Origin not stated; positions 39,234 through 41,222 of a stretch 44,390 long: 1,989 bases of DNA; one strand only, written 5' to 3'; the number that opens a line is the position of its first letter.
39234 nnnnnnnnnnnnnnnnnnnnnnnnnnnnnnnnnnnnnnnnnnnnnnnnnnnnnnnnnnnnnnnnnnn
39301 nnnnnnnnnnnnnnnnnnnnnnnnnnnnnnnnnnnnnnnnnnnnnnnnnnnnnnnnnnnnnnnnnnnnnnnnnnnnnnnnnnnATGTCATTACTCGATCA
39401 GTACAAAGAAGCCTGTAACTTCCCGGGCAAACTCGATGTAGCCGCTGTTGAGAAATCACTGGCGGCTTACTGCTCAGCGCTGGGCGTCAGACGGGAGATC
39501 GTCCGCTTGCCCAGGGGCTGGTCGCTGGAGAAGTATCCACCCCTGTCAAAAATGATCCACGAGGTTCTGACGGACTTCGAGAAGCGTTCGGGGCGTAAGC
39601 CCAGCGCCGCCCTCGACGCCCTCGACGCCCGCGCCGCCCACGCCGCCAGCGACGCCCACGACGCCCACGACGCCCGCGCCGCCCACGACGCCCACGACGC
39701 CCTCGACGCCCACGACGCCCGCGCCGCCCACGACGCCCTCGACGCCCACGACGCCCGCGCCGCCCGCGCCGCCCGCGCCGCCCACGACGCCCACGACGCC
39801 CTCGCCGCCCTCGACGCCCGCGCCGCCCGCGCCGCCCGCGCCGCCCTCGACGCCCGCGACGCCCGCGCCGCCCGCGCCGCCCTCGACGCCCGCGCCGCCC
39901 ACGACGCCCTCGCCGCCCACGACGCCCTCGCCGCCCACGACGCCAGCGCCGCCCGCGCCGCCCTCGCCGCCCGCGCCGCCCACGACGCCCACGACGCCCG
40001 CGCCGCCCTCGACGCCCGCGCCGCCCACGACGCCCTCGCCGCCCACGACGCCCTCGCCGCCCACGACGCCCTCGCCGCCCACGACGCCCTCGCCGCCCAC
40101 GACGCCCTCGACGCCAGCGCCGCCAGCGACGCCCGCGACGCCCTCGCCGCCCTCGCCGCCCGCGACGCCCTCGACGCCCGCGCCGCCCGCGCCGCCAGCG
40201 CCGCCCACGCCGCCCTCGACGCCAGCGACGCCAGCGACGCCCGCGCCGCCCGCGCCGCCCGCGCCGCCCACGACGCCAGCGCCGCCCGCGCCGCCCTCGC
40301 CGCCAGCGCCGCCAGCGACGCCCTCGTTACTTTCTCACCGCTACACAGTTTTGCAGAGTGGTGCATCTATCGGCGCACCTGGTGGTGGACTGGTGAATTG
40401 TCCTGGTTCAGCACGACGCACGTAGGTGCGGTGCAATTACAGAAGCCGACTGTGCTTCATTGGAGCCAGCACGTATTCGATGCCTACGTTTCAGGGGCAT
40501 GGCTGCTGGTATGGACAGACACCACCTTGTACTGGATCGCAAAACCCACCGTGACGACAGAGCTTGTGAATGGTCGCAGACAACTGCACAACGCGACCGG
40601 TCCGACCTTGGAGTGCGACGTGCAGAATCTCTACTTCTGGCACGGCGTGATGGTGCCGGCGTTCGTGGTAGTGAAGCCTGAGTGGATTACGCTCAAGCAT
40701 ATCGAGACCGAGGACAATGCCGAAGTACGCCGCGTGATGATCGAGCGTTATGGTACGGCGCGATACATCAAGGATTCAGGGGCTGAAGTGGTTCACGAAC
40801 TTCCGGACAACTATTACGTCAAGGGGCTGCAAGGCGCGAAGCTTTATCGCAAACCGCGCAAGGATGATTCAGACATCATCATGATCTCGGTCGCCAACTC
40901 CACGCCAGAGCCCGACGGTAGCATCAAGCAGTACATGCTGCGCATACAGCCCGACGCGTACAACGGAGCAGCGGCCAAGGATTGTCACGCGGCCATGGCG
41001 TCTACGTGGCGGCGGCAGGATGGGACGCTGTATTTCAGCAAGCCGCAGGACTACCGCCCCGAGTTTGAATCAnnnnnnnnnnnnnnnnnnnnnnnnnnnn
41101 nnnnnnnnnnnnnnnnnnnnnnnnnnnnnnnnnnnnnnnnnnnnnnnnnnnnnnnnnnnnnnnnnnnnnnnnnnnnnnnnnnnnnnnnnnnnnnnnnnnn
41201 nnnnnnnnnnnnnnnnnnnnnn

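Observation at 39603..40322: Eighty perfectly phased 9-bp units built from only eight unit types, with no synonymous variation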

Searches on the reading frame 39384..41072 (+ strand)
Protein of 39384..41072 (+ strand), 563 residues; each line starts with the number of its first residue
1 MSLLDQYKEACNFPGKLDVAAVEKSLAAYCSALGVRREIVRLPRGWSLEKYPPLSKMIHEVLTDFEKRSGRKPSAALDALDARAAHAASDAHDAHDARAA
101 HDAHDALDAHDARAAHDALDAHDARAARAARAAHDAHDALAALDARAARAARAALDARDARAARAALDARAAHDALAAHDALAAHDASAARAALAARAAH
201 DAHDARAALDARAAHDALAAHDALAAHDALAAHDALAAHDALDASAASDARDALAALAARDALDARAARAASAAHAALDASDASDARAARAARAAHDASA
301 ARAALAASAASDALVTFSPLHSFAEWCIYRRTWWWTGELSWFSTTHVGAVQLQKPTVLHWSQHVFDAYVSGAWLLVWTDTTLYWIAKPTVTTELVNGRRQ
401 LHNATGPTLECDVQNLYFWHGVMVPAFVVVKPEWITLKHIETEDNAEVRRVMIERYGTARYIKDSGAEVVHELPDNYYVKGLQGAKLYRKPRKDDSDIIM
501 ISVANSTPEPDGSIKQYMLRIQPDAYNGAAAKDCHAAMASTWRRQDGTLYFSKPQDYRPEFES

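Call 7: search_protein_families(library=pfam, proteins=[window:39384-41072:+], max_evalue=0.01)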
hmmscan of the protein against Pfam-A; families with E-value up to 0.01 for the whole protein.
window:39384-41072:+ (563 aa): 1 family
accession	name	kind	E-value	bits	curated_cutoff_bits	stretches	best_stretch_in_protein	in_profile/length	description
PF20530.3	DUF6745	-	5.6e-26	91.5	27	1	398-526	63-183/206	Domain of unknown function (DUF6745)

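Call 8: search_protein_families(library=phrogs, proteins=[window:39384-41072:+], max_evalue=0.01)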
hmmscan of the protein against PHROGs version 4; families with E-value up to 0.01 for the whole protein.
window:39384-41072:+ (563 aa): 0 families

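Call 16: find_encoding_contigs(protein=window:39384-41072:+, flank=10000, max_places=10)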
Protein window:39384-41072:+ (563 aa): 8 contigs read that carry it; 2 places shown.
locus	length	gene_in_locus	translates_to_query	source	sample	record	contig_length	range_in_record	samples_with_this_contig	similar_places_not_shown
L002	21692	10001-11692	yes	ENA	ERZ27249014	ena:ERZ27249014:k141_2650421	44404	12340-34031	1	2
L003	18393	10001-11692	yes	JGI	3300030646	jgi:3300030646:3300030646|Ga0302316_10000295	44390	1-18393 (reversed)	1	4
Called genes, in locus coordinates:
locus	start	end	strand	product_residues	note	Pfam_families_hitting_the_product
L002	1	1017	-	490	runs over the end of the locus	-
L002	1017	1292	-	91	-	-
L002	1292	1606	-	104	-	-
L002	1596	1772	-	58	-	-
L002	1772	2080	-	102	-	-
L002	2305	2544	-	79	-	-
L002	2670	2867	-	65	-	-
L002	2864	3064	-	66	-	-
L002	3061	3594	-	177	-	-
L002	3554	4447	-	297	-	-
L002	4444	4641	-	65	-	PF14090:HTH_39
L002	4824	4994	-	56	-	PF01381:HTH_3, PF13412:HTH_24 (faint), PF13443:HTH_26 (weak), PF13560:HTH_31, PF15943:YdaS_toxin (weak)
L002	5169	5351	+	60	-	-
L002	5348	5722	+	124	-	-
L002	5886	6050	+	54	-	-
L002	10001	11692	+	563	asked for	-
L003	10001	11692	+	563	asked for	-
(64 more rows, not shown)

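Call 27: list_cluster_members(proteins=[P0001, window:39384-41072:+])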
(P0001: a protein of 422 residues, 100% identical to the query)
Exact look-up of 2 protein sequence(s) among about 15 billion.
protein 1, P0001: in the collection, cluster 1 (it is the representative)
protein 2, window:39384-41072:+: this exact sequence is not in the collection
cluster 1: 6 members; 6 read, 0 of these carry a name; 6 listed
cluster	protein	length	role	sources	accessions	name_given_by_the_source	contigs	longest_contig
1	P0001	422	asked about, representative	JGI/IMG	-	-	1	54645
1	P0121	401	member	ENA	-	-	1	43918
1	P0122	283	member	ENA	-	-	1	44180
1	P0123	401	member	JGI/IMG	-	-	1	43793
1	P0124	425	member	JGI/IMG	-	-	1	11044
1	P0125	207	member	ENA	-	-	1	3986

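Call 39: search_protein_families(library=padloc, proteins=[window:39384-41072:+], max_evalue=0.01)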
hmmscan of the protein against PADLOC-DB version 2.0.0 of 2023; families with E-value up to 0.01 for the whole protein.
window:39384-41072:+ (563 aa): 0 families

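Call 40: search_protein_families(library=ncbifam, proteins=[window:39384-41072:+], max_evalue=0.01)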
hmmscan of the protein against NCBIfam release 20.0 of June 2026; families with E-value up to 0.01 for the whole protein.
window:39384-41072:+ (563 aa): 0 families

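Call 52: predict_structure(alignment_id=A2)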
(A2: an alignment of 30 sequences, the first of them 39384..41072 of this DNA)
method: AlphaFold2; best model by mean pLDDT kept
length: 563 residues; sequences in the alignment: 30
mean_pLDDT: 77.7   pTM: 0.54
mean pLDDT of the five models: 77.7, 77.2, 76.0, 75.8, 74.6
residues with pLDDT >= 90: 158; 70-90: 253; 50-70: 99; < 50: 53
segments of 3 or more residues with pLDDT < 50: 92-113, 223-242, 310-316
pLDDT, mean of each block of 10 residues (from residue 1): 82 86 97 96 88 90 78 57 60 44 41 52 57 60 72 83 86 86 81 84 84 69 42 39 55 76 84 77 71 67 58 51 82 70 89 93 95 93 92 74 80 84 83 90 88 92 94 92 93 86 81 83 94 96 90 87 50
secondary structure, 60 per line:
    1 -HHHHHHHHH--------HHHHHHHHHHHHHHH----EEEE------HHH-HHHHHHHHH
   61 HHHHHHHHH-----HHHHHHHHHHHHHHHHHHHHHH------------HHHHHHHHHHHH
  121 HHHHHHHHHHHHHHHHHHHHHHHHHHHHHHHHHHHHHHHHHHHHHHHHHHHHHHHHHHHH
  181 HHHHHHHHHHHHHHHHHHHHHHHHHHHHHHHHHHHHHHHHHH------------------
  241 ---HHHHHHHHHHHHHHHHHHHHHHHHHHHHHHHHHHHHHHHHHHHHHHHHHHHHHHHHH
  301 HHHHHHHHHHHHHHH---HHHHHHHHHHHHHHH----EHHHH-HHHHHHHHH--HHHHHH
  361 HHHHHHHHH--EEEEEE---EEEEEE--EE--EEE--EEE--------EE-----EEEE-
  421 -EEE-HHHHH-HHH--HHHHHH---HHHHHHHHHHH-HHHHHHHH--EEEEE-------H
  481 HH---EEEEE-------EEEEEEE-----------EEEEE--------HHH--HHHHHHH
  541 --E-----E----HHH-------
elements in order: H2-10 H19-33 E38-41 H52-69 H75-96 H109-222 H244-315 H319-333 H339-342 H344-352 H355-369 E372-377 E381-386 E393-395 E398-400 E416-419 E422-424 H426-430 H437-442 H446-456 H458-465 E468-472 E486-490 E498-504 E516-520 H534-540

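Call 80: fold_search(model_id=the predicted structure, library=pdb)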
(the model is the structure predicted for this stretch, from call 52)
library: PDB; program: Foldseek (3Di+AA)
matches with E <= 10: 121; with E <= 0.001: 0
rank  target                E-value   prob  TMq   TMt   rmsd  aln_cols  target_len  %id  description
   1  3h9w                  9.8e-01  0.12  0.06  0.23   8.0        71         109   13  Crystal Structure of the N-terminal domain of Diguanylate cyclase with PAS/PAC sensor (Maqu_2914) from Marinobacter aqua (released 2009-05-19)
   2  4hnb_A                1.3e+00  0.11  0.08  0.20   8.2        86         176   13  Crystal Structure of Rhodobacter Sphaeroides LOV protein (released 2013-01-16)
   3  7ob0_A                1.5e+00  0.11  0.07  0.17   5.0        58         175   17  Structure of RsLOV d2 variant (released 2021-06-30)
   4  4hj4_B                1.5e+00  0.08  0.09  0.20  10.2       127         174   12  Crystal Structure of Rhodobacter Sphaeroides LOV protein (released 2013-01-16)
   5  2l4r_MODEL_1_A        1.8e+00  0.08  0.06  0.18   8.5        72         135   15  NMR solution structure of the N-terminal PAS domain of hERG (released 2010-12-22)
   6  4hj6_A                1.9e+00  0.09  0.08  0.20   8.2        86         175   13  Crystal Structure of Rhodobacter Sphaeroides LOV protein (released 2013-01-16)
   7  7obz_B                1.9e+00  0.09  0.08  0.19   9.1        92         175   15  Structure of RsLOV D109G (released 2021-06-30)
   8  4hj3_A                2.2e+00  0.09  0.08  0.20   8.2       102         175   10  Crystal Structure of Rhodobacter Sphaeroides LOV protein (released 2013-01-16)
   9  7ob0_B                2.3e+00  0.08  0.08  0.18   9.3       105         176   11  Structure of RsLOV d2 variant (released 2021-06-30)
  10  3hx8_A                2.6e+00  0.06  0.07  0.21   7.0        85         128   15  Crystal structure of putative ketosteroid isomerase (NP_103587.1) from Mesorhizobium loti at 1.45 A resolution (released 2009-07-07)
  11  9of2_D                2.8e+00  0.02  0.07  0.13  16.5       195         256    9  Dimer of HIF-2a-ARNT Heterodimers Complexed on 51-bp HRE/HAS (released 2025-06-11)
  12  4hj4_A                2.9e+00  0.07  0.07  0.18   8.7        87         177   11  Crystal Structure of Rhodobacter Sphaeroides LOV protein (released 2013-01-16)
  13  1d2h_A                2.9e+00  0.07  0.08  0.15  14.3        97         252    9  CRYSTAL STRUCTURE OF R175K MUTANT GLYCINE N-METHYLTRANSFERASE COMPLEXED WITH S-ADENOSYLHOMOCYSTEINE (released 1999-10-25)
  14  4hj6_B                2.9e+00  0.06  0.08  0.17   8.6        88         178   16  Crystal Structure of Rhodobacter Sphaeroides LOV protein (released 2013-01-16)
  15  9of2_F                2.9e+00  0.01  0.07  0.12  15.8       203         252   10  Dimer of HIF-2a-ARNT Heterodimers Complexed on 51-bp HRE/HAS (released 2025-06-11)
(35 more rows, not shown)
